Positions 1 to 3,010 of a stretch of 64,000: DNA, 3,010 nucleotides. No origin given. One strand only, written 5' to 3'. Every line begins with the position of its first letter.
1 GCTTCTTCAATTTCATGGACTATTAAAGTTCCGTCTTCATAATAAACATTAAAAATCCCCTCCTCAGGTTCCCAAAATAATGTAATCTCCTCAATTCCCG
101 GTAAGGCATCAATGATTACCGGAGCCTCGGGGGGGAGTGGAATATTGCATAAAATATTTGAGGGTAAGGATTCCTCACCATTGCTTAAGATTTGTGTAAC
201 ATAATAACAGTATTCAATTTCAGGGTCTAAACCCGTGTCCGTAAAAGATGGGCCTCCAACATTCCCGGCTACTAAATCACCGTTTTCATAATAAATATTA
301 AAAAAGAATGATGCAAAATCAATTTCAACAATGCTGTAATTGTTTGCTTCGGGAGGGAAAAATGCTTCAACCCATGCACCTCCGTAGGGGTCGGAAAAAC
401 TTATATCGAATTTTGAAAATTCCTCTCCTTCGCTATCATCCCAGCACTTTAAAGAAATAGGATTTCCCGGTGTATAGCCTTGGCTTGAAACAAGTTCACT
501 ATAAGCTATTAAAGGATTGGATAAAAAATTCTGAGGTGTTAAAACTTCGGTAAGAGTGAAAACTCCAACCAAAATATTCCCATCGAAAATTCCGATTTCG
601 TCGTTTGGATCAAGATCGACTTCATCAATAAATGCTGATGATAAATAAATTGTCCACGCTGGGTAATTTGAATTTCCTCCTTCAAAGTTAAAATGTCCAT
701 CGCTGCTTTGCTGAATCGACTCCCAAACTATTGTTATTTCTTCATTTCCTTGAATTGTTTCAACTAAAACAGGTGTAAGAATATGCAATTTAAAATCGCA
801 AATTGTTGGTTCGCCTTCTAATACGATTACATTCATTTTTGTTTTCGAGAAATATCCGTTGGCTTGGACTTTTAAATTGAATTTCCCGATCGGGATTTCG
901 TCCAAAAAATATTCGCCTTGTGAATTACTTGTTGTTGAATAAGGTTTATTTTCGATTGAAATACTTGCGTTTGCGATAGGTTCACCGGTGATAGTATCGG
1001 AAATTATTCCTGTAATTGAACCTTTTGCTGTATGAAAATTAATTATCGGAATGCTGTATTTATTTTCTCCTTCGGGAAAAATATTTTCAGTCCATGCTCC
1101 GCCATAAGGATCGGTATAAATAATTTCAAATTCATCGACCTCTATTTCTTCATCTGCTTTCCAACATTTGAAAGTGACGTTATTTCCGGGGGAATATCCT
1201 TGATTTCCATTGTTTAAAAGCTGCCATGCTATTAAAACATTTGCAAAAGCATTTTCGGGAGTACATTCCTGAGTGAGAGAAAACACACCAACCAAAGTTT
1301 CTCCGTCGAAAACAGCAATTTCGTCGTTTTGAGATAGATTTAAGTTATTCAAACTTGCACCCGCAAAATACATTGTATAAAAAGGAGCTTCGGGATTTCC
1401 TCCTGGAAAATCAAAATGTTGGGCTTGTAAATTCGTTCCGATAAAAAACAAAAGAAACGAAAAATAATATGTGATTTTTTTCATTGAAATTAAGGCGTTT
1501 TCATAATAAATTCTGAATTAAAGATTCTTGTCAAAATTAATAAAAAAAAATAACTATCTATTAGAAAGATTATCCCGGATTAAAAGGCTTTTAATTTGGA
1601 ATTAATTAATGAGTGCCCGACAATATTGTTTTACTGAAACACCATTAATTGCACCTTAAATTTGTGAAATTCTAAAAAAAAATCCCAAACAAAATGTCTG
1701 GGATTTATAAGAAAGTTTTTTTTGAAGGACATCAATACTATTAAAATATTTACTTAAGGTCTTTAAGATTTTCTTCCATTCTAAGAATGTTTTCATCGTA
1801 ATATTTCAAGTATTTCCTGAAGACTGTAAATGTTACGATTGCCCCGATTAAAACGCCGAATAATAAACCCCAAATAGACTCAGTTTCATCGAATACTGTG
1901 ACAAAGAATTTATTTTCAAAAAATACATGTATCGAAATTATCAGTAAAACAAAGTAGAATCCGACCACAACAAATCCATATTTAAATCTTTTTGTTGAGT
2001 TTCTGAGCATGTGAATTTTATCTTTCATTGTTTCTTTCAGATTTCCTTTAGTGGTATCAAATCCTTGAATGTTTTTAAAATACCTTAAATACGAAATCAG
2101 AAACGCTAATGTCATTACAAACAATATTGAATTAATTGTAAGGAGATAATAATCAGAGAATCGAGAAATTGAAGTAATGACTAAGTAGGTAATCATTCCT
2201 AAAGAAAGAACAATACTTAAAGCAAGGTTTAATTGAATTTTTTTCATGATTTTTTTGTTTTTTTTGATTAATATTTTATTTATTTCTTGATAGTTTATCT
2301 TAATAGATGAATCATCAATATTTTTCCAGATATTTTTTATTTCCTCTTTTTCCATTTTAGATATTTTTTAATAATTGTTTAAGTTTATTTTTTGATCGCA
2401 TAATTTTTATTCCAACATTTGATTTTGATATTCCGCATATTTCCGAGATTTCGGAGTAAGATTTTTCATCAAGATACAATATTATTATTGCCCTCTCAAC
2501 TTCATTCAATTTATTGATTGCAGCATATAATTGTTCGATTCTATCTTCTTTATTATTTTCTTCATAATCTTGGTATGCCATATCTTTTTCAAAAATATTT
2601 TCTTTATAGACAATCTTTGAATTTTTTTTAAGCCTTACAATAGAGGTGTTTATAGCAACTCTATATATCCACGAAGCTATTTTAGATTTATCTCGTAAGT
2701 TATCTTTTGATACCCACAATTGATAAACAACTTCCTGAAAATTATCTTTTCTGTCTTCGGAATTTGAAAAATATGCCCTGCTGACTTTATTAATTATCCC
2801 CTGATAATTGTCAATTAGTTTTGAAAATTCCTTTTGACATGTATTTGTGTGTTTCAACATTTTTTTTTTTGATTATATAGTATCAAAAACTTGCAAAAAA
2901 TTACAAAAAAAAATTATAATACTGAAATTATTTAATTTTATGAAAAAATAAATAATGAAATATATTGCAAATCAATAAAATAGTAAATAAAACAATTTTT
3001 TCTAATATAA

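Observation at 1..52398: Six secreted mosaic proteins built from three shuffled modules occupy about a quarter of the window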

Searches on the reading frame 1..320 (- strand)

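Call 66: search_protein_families(library=pfam, proteins=[window:1-320:-], max_evalue=1)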
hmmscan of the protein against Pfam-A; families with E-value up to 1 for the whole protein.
window:1-320:- (106 aa): 2 families
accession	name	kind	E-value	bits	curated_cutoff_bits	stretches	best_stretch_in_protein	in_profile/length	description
PF07661.19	MORN_2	-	0.007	16.9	29.6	0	87-100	2-15/22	MORN repeat variant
PF21743.3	PTM_DIR17_Tudor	-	0.018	15.3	27.2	1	84-97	21-34/48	PTM/DIR17-like, Tudor domain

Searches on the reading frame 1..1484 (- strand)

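Call 4: search_protein_families(library=pfam, proteins=[window:1-1373:-], max_evalue=0.01)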
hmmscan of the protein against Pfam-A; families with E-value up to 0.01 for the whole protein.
window:1-1373:- (457 aa): 4 families
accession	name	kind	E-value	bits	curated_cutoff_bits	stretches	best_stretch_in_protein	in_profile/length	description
PF13620.12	CarboxypepD_reg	-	1.7e-15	57.6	32.3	1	119-196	1-81/82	Carboxypeptidase regulatory-like domain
PF13715.12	CarbopepD_reg_2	-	1.9e-10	41.1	32.2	1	120-179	1-60/88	CarboxypepD_reg-like domain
PF12985.13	DUF3869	-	0.00021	21.9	24.5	1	116-179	4-65/85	Domain of unknown function (DUF3869)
PF17802.7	SpaA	-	0.001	19.6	23.1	0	120-188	3-80/91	Prealbumin-like fold domain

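Call 14: search_protein_families(library=ncbifam, proteins=[window:1-1484:-], max_evalue=0.1)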
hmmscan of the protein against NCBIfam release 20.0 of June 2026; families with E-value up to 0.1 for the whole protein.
window:1-1484:- (494 aa): 1 family
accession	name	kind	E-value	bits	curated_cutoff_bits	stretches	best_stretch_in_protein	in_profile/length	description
NF052345.1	S_layer_anammox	exception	5.4e-14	50.6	1400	1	152-237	1310-1395/1596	Kustd1514 family S-layer glycoprotein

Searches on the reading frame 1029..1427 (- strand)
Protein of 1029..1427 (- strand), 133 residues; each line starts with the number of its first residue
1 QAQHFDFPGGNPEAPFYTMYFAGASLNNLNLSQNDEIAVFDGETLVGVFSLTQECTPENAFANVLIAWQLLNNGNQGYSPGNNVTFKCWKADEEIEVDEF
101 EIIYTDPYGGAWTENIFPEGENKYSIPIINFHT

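Call 10: search_protein_families(library=pfam, alignment_id=A1, max_evalue=10)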
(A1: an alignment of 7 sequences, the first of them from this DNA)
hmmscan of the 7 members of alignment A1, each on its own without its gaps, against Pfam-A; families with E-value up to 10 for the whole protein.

A. member 1, seq(133 aa): 0 families

B. families by the number of members that match (of 7 scanned): 0 families

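Call 12: search_solved_structures(query=A1, max_evalue=10)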
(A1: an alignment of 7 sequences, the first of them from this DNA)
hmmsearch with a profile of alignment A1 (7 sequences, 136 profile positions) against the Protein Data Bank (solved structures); distinct sequences matched with E-value up to 10: 2.
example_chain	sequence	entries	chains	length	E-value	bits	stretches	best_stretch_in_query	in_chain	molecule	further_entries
7r72_p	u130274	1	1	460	1.3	12.2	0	67-94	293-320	Ribosome biogenesis protein YTM1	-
6elz_p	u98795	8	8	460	1.3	12.2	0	67-94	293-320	Ribosome biogenesis protein YTM1 | YTM1 isoform 1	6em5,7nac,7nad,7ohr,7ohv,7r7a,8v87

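Call 15: find_homologous_proteins(query=A1)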
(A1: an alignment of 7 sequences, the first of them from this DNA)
Query A1 (7 sequences) (133 aa, profile of the alignment): 13 proteins with E <= 0.001 among 475 candidates.
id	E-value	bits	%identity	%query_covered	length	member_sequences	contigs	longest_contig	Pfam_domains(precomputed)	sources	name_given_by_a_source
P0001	3.7e-45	171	47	98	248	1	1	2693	-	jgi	jgi:hypothetical protein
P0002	1.5e-44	169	47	98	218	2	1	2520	-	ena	-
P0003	4.0e-32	129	34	92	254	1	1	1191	PF18962.8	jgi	-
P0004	2.7e-30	123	32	95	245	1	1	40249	PF18962.8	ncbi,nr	ncbi:MAG: T9SS type A sorting domain-containing protein [Bacteroidales bacterium]|nr:T9SS type A sor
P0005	5.9e-30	122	34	92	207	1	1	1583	PF18962.8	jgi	-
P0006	7.8e-30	121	33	92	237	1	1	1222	PF18962.8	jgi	-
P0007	2.7e-29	120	33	92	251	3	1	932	PF18962.8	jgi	-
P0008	3.8e-28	116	35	95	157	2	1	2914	-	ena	-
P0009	6.4e-18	83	29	37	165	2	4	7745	PF18962.8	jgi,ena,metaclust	metaclust:\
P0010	3.9e-15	74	29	37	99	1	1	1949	-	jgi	-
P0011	8.6e-15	73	31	37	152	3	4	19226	PF18962.8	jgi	jgi:hypothetical protein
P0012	1.4e-14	72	31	37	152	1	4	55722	PF18962.8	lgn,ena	-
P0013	6.7e-9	54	32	31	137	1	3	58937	PF18962.8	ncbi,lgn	-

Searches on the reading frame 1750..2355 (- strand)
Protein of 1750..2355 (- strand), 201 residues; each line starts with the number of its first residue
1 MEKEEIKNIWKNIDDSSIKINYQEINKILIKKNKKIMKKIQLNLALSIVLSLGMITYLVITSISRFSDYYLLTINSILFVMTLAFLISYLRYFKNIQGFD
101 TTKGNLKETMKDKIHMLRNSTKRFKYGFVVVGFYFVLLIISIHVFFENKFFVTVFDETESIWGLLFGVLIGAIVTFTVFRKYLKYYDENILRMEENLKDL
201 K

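Call 34: search_protein_families(library=pfam, proteins=[window:1750-2355:-], max_evalue=0.001)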
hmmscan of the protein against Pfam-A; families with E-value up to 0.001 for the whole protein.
window:1750-2355:- (201 aa): 0 families

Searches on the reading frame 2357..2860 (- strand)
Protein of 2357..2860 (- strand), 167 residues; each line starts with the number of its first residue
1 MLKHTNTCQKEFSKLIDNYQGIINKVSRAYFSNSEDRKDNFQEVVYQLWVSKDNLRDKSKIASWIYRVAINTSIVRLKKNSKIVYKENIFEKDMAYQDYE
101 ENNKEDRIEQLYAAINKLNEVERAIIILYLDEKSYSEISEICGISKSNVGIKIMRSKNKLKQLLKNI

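Call 34: search_protein_families(library=pfam, proteins=[window:2357-2860:-], max_evalue=0.001)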
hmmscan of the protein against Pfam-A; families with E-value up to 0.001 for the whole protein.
window:2357-2860:- (167 aa): 3 families
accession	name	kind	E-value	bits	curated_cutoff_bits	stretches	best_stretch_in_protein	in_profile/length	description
PF08281.18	Sigma70_r4_2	-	5.2e-14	52.1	25.7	1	109-160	2-54/54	Sigma-70, region 4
PF04542.20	Sigma70_r2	-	2.8e-07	30.7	24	1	15-82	1-70/71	Sigma-70 region 2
PF04545.22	Sigma70_r4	-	2.1e-05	24.4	24.1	1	114-150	1-38/50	Sigma-70, region 4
